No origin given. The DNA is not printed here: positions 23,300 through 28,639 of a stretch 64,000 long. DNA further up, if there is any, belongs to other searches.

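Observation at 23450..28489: Giant 1,679-aa DUF1217-headed repeat protein with flagellar-style signatures but no flagellar locus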

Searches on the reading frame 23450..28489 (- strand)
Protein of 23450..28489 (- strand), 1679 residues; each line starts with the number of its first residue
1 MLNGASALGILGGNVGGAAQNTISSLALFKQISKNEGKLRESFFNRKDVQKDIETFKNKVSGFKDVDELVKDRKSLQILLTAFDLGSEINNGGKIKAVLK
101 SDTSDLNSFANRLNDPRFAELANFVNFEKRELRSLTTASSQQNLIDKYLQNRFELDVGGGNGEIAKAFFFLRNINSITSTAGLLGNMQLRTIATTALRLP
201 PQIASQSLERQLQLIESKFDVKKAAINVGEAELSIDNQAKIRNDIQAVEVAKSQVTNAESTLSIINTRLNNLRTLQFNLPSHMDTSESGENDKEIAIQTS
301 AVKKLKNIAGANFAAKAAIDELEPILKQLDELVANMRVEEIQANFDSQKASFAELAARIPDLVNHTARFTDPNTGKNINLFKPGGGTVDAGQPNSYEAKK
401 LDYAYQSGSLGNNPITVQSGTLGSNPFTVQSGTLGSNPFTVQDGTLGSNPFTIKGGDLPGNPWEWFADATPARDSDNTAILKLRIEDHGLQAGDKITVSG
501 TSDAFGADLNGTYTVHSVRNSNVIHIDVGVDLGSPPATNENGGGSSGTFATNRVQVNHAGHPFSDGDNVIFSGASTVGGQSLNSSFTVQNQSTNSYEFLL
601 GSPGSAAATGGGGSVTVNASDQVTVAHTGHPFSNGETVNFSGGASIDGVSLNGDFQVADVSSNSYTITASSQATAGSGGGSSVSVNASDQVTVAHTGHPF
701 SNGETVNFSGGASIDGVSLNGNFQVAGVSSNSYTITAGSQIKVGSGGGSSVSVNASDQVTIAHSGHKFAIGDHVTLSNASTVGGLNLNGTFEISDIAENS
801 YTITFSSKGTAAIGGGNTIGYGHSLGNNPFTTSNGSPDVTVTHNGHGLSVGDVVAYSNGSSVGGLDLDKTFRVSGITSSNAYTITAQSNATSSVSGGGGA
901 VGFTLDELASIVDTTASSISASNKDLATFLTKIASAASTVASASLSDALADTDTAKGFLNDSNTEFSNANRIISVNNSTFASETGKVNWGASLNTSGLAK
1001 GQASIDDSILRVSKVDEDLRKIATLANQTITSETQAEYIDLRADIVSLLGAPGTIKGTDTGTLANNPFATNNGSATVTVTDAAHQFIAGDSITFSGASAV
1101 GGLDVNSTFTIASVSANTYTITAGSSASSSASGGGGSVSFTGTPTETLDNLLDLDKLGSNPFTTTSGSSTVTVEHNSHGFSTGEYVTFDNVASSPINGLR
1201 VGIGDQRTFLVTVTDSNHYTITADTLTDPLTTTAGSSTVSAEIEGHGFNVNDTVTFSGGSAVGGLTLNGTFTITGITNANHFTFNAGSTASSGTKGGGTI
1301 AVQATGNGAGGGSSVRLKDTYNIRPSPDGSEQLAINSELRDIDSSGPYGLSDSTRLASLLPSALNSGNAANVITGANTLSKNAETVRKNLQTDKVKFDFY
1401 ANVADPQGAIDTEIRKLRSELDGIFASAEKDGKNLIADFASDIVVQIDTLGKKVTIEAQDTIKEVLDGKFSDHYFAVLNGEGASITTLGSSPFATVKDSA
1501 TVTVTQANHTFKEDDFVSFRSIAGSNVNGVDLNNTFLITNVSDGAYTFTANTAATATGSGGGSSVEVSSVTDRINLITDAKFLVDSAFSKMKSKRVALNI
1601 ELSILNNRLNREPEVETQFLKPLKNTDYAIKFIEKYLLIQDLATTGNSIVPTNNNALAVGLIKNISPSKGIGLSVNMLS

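Call 3: search_protein_families(library=pfam, proteins=[window:23450-28489:-], max_evalue=1)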
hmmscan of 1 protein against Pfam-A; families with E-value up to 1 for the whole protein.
window:23450-28489:- (1679 aa): 7 families
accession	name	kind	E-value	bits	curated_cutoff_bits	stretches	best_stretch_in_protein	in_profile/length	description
PF06748.17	DUF1217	-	7.6e-33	114.2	22.9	1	82-223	1-142/149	Protein of unknown function (DUF1217)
PF16190.11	E1_FCCH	-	5.8e-28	97.2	29.5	6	1075-1134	4-64/70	Ubiquitin-activating enzyme E1 FCCH domain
PF12195.14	End_beta_barrel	-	3.7e-10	40.1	35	5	831-898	11-75/83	Beta barrel domain of bacteriophage endosialidase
PF09430.16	EMC7_beta-sandw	-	0.021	15.5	26.6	0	773-808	11-48/122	ER membrane protein complex subunit 7, beta-sandwich domain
PF13715.12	CarbopepD_reg_2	-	0.14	12.7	32.2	1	783-809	28-54/88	CarboxypepD_reg-like domain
PF17753.7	Ig_mannosidase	-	0.16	12.1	22.6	0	1443-1506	19-77/81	Ig-fold domain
PF10819.13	DUF2564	-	0.55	11.1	26.3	1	218-261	9-51/79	Protein of unknown function (DUF2564)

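Call 4: search_protein_families(library=ncbifam, proteins=[window:23450-28489:-], max_evalue=1)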
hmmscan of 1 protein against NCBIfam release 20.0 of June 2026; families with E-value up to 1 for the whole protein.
window:23450-28489:- (1679 aa): 3 families
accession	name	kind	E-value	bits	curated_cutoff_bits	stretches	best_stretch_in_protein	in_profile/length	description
NF004567.0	PRK05904.1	equivalog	0.042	13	355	1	138-250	102-209/353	coproporphyrinogen III oxidase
NF033930.1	pneumo_PspA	exception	0.13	10.9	850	1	218-370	170-321/659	pneumococcal surface protein A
NF035934.1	ESAT6_2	subfamily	0.45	10.8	100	0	912-974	10-69/96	pore-forming ESAT-6 family protein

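Call 10: find_homologous_proteins(query=window:23450-28489:-, max_evalue=0.00001)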
Query window:23450-28489:- (1679 aa): 23 proteins with E <= 0.00001 among 8000 candidates.
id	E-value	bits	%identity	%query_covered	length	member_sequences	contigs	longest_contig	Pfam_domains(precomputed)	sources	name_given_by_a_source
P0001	0.0e+0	3266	91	100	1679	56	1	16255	PF06748.18,PF12195.15,PF16190.12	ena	-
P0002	0.0e+0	2812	78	100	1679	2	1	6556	PF06748.18,PF12195.15,PF16190.12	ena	-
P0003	0.0e+0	2805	78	100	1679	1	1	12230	PF06748.18,PF12195.15,PF16190.12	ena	-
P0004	0.0e+0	2768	77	100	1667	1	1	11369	PF06748.18,PF12195.15,PF16190.12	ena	-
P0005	0.0e+0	2704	76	100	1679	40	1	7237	PF06748.18,PF12195.15,PF16190.12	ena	-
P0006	0.0e+0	2700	72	67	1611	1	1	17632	PF06748.18,PF12195.15,PF16190.12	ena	-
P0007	0.0e+0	2695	75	100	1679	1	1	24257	PF06748.18,PF12195.15,PF16190.12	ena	-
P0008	0.0e+0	2690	75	100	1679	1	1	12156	PF06748.18,PF12195.15,PF16190.12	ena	-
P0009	0.0e+0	2643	71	67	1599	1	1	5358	PF06748.18,PF12195.15,PF16190.12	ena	-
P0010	0.0e+0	2605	70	100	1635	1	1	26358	PF06748.18,PF12195.15,PF16190.12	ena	-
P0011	0.0e+0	2594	69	66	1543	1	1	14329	PF06748.18,PF12195.15,PF16190.12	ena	-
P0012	0.0e+0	2578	68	100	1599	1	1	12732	PF06748.18,PF12195.15,PF16190.12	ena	-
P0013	0.0e+0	1651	60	48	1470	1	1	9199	PF06748.18,PF12195.15,PF16190.12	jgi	jgi:hypothetical protein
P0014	0.0e+0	1623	57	69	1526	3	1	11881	PF06748.18,PF12195.15,PF16190.12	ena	-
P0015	0.0e+0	1598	56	69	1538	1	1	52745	PF06748.18,PF12195.15,PF16190.12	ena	-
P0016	0.0e+0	1505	51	69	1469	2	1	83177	PF06748.18,PF12195.15,PF16190.12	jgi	-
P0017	0.0e+0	1501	55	48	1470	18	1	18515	PF06748.18,PF12195.15,PF16190.12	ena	-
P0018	0.0e+0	1483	50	69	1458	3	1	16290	PF06748.18,PF12195.15,PF16190.12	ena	-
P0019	0.0e+0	1411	55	44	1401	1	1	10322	PF06748.18,PF12195.15,PF16190.12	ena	-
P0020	0.0e+0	1410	55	44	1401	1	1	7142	PF06748.18,PF12195.15,PF16190.12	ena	-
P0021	0.0e+0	1407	46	37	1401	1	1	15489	PF06748.18,PF12195.15,PF16190.12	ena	-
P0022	0.0e+0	1373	49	47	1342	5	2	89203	PF06748.18,PF12195.15,PF16190.12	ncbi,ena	-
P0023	2.3e-15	74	32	12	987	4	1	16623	PF12708.13,PF16190.12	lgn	-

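Call 13: search_solved_structures(query=window:23450-28489:-, max_evalue=1, show_alignments=2)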
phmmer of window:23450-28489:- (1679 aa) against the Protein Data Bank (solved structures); distinct sequences matched with E-value up to 1: 2.
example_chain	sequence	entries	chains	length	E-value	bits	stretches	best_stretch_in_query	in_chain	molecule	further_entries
2o8s_A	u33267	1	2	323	3.6e-20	74.9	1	15-223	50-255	AGR_C_984p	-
4hiz_A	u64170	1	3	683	0.032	15.4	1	830-898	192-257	Endosialidase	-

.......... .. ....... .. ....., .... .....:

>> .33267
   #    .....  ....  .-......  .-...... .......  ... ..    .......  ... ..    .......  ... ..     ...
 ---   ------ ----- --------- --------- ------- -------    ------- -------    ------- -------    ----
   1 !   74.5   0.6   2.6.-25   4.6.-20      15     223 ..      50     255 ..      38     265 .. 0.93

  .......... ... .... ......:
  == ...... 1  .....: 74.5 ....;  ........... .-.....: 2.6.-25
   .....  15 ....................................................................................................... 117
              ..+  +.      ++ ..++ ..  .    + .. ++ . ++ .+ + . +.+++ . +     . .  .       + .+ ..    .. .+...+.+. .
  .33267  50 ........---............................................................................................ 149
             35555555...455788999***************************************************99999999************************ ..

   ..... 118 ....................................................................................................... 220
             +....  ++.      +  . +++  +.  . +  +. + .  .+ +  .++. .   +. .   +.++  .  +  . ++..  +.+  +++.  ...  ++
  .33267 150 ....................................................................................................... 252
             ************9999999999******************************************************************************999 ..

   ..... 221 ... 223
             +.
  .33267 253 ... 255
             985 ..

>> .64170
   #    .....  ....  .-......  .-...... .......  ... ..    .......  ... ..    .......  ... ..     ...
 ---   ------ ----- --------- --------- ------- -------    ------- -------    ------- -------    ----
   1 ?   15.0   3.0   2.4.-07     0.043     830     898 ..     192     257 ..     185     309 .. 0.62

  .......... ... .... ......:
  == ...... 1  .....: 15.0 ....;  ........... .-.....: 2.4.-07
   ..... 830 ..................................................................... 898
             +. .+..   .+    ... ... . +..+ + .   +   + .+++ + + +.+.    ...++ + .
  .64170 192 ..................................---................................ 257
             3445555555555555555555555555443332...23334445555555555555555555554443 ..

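Call 14: search_protein_families(library=phrogs, proteins=[window:23450-28489:-], max_evalue=0.01)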
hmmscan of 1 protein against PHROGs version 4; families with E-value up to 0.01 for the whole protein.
window:23450-28489:- (1679 aa): 2 families
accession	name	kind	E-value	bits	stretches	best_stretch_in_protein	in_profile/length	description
phrog_28581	-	unknown function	3.8e-11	44.4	3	1157-1222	75-140/165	-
phrog_23836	-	unknown function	0.0049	17.9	0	265-340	39-114/139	-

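Call 16: find_encoding_contigs(protein=P0022, flank=10000, max_places=3)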
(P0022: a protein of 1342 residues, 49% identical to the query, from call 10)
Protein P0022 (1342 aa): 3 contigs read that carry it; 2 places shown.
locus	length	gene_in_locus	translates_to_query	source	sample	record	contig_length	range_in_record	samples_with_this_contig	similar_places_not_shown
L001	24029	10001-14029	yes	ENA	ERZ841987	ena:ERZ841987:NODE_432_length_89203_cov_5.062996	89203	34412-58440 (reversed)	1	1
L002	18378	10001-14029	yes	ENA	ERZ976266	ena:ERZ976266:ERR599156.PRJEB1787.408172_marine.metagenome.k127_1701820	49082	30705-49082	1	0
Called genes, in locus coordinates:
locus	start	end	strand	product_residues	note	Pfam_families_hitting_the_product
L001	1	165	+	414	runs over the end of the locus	PF01663:Phosphodiest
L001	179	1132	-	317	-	PF00291:PALP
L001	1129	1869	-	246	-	PF00106:adh_short, PF01370:Epimerase (weak), PF13561:adh_short_C2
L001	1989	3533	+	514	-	PF08666:SAF, PF04295:GD_AH_second, PF20629:GD_AH_C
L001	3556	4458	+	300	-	PF04909:Amidohydro_2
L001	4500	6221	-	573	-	PF00920:ILVD_EDD_N, PF24877:ILV_EDD_C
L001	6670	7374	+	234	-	PF01553:Acyltransferase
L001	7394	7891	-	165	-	PF03748:FliL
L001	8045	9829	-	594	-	PF01019:G_glu_transpept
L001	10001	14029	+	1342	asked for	PF06748:DUF1217, PF16190:E1_FCCH (faint), PF12195:End_beta_barrel (weak)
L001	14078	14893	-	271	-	PF03447:NAD_binding_3, PF01958:Asp_DH_C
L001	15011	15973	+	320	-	PF03401:TctC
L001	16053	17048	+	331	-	PF17396:DUF1611_N, PF07755:DUF1611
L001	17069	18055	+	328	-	PF02746:MR_MLE_N, PF13378:MR_MLE_C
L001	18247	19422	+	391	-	PF02771:Acyl-CoA_dh_N, PF02770:Acyl-CoA_dh_M, PF00441:Acyl-CoA_dh_1, PF08028:Acyl-CoA_dh_2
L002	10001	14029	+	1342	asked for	PF06748:DUF1217, PF16190:E1_FCCH (faint), PF12195:End_beta_barrel (weak)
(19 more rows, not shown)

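Call 17: find_encoding_contigs(protein=P0016, flank=10000, max_places=3)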
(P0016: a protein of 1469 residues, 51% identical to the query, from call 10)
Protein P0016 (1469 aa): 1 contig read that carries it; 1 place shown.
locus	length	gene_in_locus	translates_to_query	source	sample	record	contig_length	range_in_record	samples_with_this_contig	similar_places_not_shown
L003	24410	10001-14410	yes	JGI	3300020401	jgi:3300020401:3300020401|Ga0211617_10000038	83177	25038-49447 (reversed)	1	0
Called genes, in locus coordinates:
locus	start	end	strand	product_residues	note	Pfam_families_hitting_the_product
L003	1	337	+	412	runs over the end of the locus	PF01663:Phosphodiest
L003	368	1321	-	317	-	PF00291:PALP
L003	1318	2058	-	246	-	PF00106:adh_short, PF01370:Epimerase (weak), PF13561:adh_short_C2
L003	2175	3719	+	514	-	PF08666:SAF (weak), PF04295:GD_AH_second, PF20629:GD_AH_C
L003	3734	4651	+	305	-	PF04909:Amidohydro_2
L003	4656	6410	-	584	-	PF00920:ILVD_EDD_N, PF24877:ILV_EDD_C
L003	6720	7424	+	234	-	PF01553:Acyltransferase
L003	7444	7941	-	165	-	PF03748:FliL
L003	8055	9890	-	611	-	PF01019:G_glu_transpept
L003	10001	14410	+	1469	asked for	PF06748:DUF1217, PF16190:E1_FCCH (faint), PF12195:End_beta_barrel (weak)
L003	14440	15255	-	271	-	PF03447:NAD_binding_3, PF01958:Asp_DH_C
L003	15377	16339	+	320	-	PF03401:TctC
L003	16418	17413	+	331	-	PF17396:DUF1611_N, PF07755:DUF1611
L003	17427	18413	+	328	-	PF02746:MR_MLE_N, PF13378:MR_MLE_C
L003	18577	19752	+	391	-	PF02771:Acyl-CoA_dh_N, PF02770:Acyl-CoA_dh_M, PF00441:Acyl-CoA_dh_1, PF08028:Acyl-CoA_dh_2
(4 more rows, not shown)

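Call 29: find_related_loci(query=window:23450-28489:-, collection=genome_contigs, flank=10000)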
Query window:23450-28489:- (1679 aa) in genome_contigs; peptide patterns used: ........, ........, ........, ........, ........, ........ (x = any residue, [..] = any of these).
64 stretches matched a pattern; 3 encode a relative of the query (tblastn E <= 1e-3); 3 distinct loci.
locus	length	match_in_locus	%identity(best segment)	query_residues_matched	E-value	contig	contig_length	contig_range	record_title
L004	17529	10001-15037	91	1-1679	0e+0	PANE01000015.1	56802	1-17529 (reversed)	MAG: Rhodospirillaceae bacterium isolate SAT2755 3939, whole genome shotgun sequence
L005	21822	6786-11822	75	1-1679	0e+0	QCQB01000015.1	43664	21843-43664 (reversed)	SAR116 cluster bacterium AG-447-C21 Ga0172105_1015, whole genome shotgun sequence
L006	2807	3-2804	72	48-1588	0e+0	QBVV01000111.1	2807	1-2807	SAR116 cluster bacterium AG-313-A07 Ga0172090_1111, whole genome shotgun sequence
